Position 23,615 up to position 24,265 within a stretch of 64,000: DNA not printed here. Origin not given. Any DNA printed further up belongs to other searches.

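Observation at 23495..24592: HepT/MNT (type VII) toxin-antitoxin cassette inserted between rpoB and rpoC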

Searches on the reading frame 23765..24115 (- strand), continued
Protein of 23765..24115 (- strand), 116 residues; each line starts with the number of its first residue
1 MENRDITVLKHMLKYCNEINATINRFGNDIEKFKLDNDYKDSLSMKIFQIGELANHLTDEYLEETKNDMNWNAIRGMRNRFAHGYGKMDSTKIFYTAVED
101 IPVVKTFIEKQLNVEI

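Call 18: find_encoding_contigs(protein=P0019, flank=6000, max_places=3)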
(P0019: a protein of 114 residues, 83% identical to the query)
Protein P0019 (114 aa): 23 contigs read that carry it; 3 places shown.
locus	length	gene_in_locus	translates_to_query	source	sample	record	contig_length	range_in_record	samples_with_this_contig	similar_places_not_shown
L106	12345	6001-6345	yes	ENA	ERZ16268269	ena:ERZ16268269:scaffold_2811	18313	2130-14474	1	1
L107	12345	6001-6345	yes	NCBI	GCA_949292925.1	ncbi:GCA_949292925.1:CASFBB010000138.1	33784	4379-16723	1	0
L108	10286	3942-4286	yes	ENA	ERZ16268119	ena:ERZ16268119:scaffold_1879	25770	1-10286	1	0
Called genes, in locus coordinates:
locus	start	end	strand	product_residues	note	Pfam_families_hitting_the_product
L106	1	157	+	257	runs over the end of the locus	PF01594:AI-2E_transport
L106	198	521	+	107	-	PF01594:AI-2E_transport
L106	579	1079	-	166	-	PF06695:Sm_multidrug_ex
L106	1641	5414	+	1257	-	PF04563:RNA_pol_Rpb2_1, PF04561:RNA_pol_Rpb2_2, PF04565:RNA_pol_Rpb2_3, PF10385:RNA_pol_Rpb2_45, PF00562:RNA_pol_Rpb2_6, PF04560:RNA_pol_Rpb2_7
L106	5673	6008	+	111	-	PF22600:MTPAP-like_central (weak), PF01909:NTP_transf_2, PF18765:Polbeta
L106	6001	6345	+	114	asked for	PF01934:HepT-like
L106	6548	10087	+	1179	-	PF04997:RNA_pol_Rpb1_1, PF00623:RNA_pol_Rpb1_2, PF04983:RNA_pol_Rpb1_3, PF05000:RNA_pol_Rpb1_4, PF04998:RNA_pol_Rpb1_5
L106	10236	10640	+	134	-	-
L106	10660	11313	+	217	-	-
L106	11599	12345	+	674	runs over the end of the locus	PF24898:GGDEF_GdpP, PF01368:DHH, PF02272:DHHA1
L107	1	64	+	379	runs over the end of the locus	PF01594:AI-2E_transport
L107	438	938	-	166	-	PF06695:Sm_multidrug_ex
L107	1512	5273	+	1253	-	PF04563:RNA_pol_Rpb2_1, PF04561:RNA_pol_Rpb2_2, PF04565:RNA_pol_Rpb2_3, PF10385:RNA_pol_Rpb2_45, PF00562:RNA_pol_Rpb2_6, PF04560:RNA_pol_Rpb2_7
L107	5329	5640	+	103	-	-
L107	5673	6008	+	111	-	PF22600:MTPAP-like_central (weak), PF01909:NTP_transf_2, PF18765:Polbeta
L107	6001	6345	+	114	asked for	PF01934:HepT-like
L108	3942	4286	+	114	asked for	PF01934:HepT-like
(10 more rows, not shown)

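Call 19: find_encoding_contigs(protein=P0030, flank=6000, max_places=3)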
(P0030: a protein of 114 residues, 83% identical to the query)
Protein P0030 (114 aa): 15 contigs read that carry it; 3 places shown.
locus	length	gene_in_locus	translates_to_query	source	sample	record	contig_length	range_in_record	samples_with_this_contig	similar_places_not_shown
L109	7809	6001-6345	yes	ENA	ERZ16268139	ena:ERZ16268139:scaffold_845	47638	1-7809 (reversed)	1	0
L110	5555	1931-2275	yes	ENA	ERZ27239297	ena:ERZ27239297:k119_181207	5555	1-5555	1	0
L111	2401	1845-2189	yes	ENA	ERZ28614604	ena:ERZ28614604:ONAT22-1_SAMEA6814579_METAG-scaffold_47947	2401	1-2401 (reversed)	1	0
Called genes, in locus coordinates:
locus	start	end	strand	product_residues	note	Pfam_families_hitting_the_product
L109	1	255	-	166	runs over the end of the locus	PF06695:Sm_multidrug_ex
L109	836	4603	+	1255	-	PF04563:RNA_pol_Rpb2_1, PF04561:RNA_pol_Rpb2_2, PF04565:RNA_pol_Rpb2_3, PF10385:RNA_pol_Rpb2_45, PF00562:RNA_pol_Rpb2_6, PF04560:RNA_pol_Rpb2_7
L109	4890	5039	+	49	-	-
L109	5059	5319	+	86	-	-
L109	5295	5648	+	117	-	-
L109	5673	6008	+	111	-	PF22600:MTPAP-like_central (weak), PF01909:NTP_transf_2, PF18765:Polbeta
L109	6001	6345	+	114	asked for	PF01934:HepT-like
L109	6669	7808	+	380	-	?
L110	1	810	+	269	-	?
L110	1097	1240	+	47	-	-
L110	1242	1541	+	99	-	-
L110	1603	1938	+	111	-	PF22600:MTPAP-like_central (weak), PF01909:NTP_transf_2, PF18765:Polbeta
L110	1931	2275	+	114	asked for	PF01934:HepT-like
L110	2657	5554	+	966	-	?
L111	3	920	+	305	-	?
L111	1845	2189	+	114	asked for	PF01934:HepT-like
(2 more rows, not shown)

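Call 26: find_encoding_contigs(protein=P0057, flank=5000, max_places=2)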
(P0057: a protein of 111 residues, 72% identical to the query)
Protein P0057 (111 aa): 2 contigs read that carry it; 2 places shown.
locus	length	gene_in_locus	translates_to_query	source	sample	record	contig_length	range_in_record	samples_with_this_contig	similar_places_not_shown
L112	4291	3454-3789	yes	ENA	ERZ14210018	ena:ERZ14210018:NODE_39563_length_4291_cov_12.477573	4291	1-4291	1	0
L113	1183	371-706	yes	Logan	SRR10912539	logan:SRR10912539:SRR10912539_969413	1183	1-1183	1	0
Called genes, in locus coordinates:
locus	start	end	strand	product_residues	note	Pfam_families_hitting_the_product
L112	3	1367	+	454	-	?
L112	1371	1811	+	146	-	-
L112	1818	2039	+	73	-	-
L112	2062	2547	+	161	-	-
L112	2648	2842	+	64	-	-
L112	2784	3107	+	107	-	-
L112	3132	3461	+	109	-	PF22600:MTPAP-like_central (weak), PF01909:NTP_transf_2, PF18765:Polbeta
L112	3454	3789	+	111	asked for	PF01934:HepT-like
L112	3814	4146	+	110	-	-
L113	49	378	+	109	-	PF22600:MTPAP-like_central (weak), PF01909:NTP_transf_2, PF18765:Polbeta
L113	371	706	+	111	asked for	PF01934:HepT-like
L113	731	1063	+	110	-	-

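Call 27: find_encoding_contigs(protein=P0061, flank=5000, max_places=2)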
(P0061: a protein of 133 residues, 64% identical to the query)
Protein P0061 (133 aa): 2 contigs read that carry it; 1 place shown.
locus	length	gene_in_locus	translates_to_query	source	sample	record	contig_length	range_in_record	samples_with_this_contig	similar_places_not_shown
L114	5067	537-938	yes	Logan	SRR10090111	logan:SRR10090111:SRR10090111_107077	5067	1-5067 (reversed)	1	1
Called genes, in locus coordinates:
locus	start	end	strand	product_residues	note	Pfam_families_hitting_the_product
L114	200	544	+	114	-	PF14792:DNA_pol_B_palm (weak), PF01909:NTP_transf_2, PF18765:Polbeta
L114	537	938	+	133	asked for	PF01934:HepT-like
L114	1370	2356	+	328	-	PF04055:Radical_SAM, PF13353:Fer4_12 (weak)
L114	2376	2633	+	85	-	-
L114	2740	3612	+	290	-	PF00126:HTH_1, PF03466:LysR_substrate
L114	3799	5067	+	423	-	?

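Call 28: find_encoding_contigs(protein=P0065, flank=5000, max_places=3)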
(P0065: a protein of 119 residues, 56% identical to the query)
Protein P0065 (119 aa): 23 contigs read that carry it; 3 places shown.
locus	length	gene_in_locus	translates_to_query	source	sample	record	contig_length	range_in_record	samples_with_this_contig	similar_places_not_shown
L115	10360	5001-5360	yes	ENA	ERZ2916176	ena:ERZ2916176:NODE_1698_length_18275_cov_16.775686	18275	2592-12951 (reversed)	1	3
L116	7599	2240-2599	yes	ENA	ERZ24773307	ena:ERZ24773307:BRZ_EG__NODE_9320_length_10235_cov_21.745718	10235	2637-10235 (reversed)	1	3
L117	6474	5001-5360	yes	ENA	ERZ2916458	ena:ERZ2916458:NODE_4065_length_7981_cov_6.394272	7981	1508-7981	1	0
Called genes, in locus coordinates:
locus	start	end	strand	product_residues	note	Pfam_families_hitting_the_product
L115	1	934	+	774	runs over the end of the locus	PF03629:SASA, PF07523:Big_3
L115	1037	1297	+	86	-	PF00578:AhpC-TSA, PF08534:Redoxin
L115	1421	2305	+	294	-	PF02811:PHP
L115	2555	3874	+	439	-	PF13173:AAA_14, PF13635:DUF4143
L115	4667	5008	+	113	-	PF22600:MTPAP-like_central (weak), PF01909:NTP_transf_2, PF18765:Polbeta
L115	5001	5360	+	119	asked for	PF01934:HepT-like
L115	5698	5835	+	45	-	-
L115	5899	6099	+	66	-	PF00239:Resolvase (weak)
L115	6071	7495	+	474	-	PF00239:Resolvase, PF07508:Recombinase, PF13408:Zn_ribbon_recom (weak)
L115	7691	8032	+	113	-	PF10417:1-cysPrx_C (weak)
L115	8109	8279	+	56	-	PF07561:DUF1540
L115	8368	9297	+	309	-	PF01116:F_bP_aldolase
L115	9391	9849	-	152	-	PF01668:SmpB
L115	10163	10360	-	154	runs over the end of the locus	-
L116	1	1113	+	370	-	?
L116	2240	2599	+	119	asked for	PF01934:HepT-like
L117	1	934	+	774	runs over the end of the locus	PF03629:SASA, PF07523:Big_3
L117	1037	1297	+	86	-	PF00578:AhpC-TSA, PF08534:Redoxin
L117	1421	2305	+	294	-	PF02811:PHP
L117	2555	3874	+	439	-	PF13173:AAA_14, PF13635:DUF4143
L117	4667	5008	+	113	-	PF22600:MTPAP-like_central (weak), PF01909:NTP_transf_2, PF18765:Polbeta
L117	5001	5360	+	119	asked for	PF01934:HepT-like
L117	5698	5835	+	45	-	-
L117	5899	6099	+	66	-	PF00239:Resolvase (weak)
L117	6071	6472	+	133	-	PF00239:Resolvase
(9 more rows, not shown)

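Call 32: search_solved_structures(query=window:23765-24115:-, max_evalue=0.01, show_alignments=2)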
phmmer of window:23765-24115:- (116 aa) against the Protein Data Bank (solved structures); distinct sequences matched with E-value up to 0.01: 0.

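Call 35: search_solved_structures(query=A1, max_evalue=0.1, show_alignments=2)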
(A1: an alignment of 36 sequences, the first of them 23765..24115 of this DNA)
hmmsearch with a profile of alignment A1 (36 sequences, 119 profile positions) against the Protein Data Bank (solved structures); distinct sequences matched with E-value up to 0.1: 4.
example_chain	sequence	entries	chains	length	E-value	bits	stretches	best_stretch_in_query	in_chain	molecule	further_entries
6m6u_B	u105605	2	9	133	1.9e-05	27.7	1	72-111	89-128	Toxin-antitoxin system toxin HepN family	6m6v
5yep_B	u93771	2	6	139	1.9e-05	27.7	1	72-111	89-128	Toxin-antitoxin system toxin HepN family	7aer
6m6w_B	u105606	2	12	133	0.0009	22.3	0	72-111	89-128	Toxin-antitoxin system toxin HepN family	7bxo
4dxe_H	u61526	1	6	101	0.031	17.3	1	23-67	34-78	Acyl carrier protein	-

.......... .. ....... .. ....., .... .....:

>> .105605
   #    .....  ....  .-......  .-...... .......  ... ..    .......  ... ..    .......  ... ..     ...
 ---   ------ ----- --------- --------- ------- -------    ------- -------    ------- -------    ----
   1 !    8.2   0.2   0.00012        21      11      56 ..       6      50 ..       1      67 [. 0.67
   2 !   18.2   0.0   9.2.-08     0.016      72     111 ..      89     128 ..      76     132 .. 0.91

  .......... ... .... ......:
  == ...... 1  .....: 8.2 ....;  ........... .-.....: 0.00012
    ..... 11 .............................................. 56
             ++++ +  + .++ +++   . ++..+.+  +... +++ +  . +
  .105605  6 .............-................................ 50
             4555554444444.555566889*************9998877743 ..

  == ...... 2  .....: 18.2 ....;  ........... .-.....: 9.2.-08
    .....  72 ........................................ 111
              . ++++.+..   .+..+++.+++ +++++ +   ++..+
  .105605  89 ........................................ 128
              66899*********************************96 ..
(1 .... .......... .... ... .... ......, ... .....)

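Call 36: search_protein_families(library=padloc, proteins=[window:23765-24115:-], max_evalue=0.01)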
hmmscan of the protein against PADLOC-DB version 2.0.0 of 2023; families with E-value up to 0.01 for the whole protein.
window:23765-24115:- (116 aa): 0 families

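Call 45: predict_structure(alignment_id=A1)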
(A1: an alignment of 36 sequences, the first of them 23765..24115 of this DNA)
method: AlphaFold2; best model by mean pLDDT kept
length: 116 residues; sequences in the alignment: 36
mean_pLDDT: 90.6   pTM: 0.84
mean pLDDT of the five models: 90.6, 90.5, 90.1, 89.6, 89.1
residues with pLDDT >= 90: 96; 70-90: 9; 50-70: 10; < 50: 1
segments of 3 or more residues with pLDDT < 50: none
pLDDT, mean of each block of 10 residues (from residue 1): 86 98 95 93 94 96 95 88 67 94 97 77
secondary structure, 60 per line:
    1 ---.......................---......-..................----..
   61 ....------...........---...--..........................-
elements in order: H4-26 H30-35 H37-54 H59-64 H71-81 H90-115

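Call 48: fold_search(model_id=the predicted structure, library=pdb)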
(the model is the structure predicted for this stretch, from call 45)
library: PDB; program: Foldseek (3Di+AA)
matches with E <= 10: 198; with E <= 0.001: 0
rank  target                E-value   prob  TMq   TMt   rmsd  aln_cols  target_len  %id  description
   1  7ae6_B                1.1e-01  1.00  0.64  0.53   5.1       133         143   11  Crystal structure of di-AMPylated HEPN(R102A) toxin (released 2020-12-30)
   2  7ae8_B                1.2e-01  1.00  0.65  0.53   4.4       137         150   12  Crystal structure of HEPN(R102A) toxin (released 2020-12-30)
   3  7ae8_A                1.5e-01  0.99  0.64  0.51   5.3       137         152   13  Crystal structure of HEPN(R102A) toxin (released 2020-12-30)
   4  7bxo_D                1.7e-01  1.00  0.69  0.62   3.3       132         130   13  Crystal structure of the toxin-antitoxin with AMP-PNP (released 2020-09-30)
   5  7ae8_D                1.9e-01  0.99  0.65  0.53   4.4       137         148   13  Crystal structure of HEPN(R102A) toxin (released 2020-12-30)
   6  6m6u_G                2.0e-01  0.99  0.61  0.55   3.8       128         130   16  Crystal structure the toxin-antitoxin MntA-HpeT mutant-D39ED41E (released 2020-09-30)
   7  7ae8_C                2.1e-01  0.99  0.62  0.54   4.4       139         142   14  Crystal structure of HEPN(R102A) toxin (released 2020-12-30)
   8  7bxo_G                2.2e-01  0.98  0.59  0.53   4.2       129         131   19  Crystal structure of the toxin-antitoxin with AMP-PNP (released 2020-09-30)
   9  7ae2_A                2.3e-01  0.99  0.62  0.54   4.5       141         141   13  Crystal structure of HEPN(H107A-Y109F) toxin in complex with MNT antitoxin (released 2020-12-30)
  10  7ae6_A                2.3e-01  0.99  0.63  0.52   4.6       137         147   12  Crystal structure of di-AMPylated HEPN(R102A) toxin (released 2020-12-30)
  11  6m6u_H                2.6e-01  0.99  0.62  0.56   4.5       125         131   13  Crystal structure the toxin-antitoxin MntA-HpeT mutant-D39ED41E (released 2020-09-30)
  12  6m6u_D                2.6e-01  0.99  0.60  0.54   3.9       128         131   16  Crystal structure the toxin-antitoxin MntA-HpeT mutant-D39ED41E (released 2020-09-30)
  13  7bxo_H                2.7e-01  0.95  0.56  0.52   4.0       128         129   18  Crystal structure of the toxin-antitoxin with AMP-PNP (released 2020-09-30)
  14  5yep_C                3.2e-01  0.97  0.59  0.53   4.4       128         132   18  Crystal structure of SO_3166-SO_3165 from Shewanella oneidensis (released 2018-03-28)
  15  7bxo_F                3.3e-01  0.99  0.67  0.61   3.6       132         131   16  Crystal structure of the toxin-antitoxin with AMP-PNP (released 2020-09-30)
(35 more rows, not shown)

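Call 53: find_related_loci(query=A1, collection=metagenome_contigs, flank=5000)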
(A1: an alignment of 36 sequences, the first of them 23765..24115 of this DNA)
Query A1 (116 aa) in metagenome_contigs; peptide patterns used: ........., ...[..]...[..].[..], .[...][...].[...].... (x = any residue, [..] = any of these).
600 stretches matched a pattern (row limit reached: there are more); 471 encode a relative of the query (tblastn E <= 1e-3); the best 80 are kept; 80 distinct loci.
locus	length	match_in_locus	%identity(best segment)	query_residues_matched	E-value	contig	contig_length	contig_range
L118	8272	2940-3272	77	3-113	1e-56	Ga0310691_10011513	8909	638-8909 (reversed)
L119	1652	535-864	72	3-112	5e-54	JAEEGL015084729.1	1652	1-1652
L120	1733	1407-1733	58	3-111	1e-41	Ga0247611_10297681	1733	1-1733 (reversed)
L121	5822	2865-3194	55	3-112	2e-40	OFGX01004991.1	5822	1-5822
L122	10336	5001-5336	53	1-112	2e-37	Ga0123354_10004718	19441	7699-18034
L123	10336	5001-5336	55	1-112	3e-37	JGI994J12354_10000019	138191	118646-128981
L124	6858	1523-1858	46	1-112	2e-35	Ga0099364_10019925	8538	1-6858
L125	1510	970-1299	54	4-113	4e-36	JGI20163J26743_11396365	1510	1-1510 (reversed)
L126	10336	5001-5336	50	1-112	3e-35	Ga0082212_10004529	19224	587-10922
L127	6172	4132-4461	50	1-110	9e-35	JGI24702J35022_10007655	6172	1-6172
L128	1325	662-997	49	1-112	3e-34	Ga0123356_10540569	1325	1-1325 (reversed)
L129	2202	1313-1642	48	1-110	3e-33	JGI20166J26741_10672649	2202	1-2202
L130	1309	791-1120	49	1-110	9e-34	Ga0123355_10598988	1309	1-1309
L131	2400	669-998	47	1-110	5e-33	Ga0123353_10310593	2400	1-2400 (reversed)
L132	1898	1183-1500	47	5-110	2e-32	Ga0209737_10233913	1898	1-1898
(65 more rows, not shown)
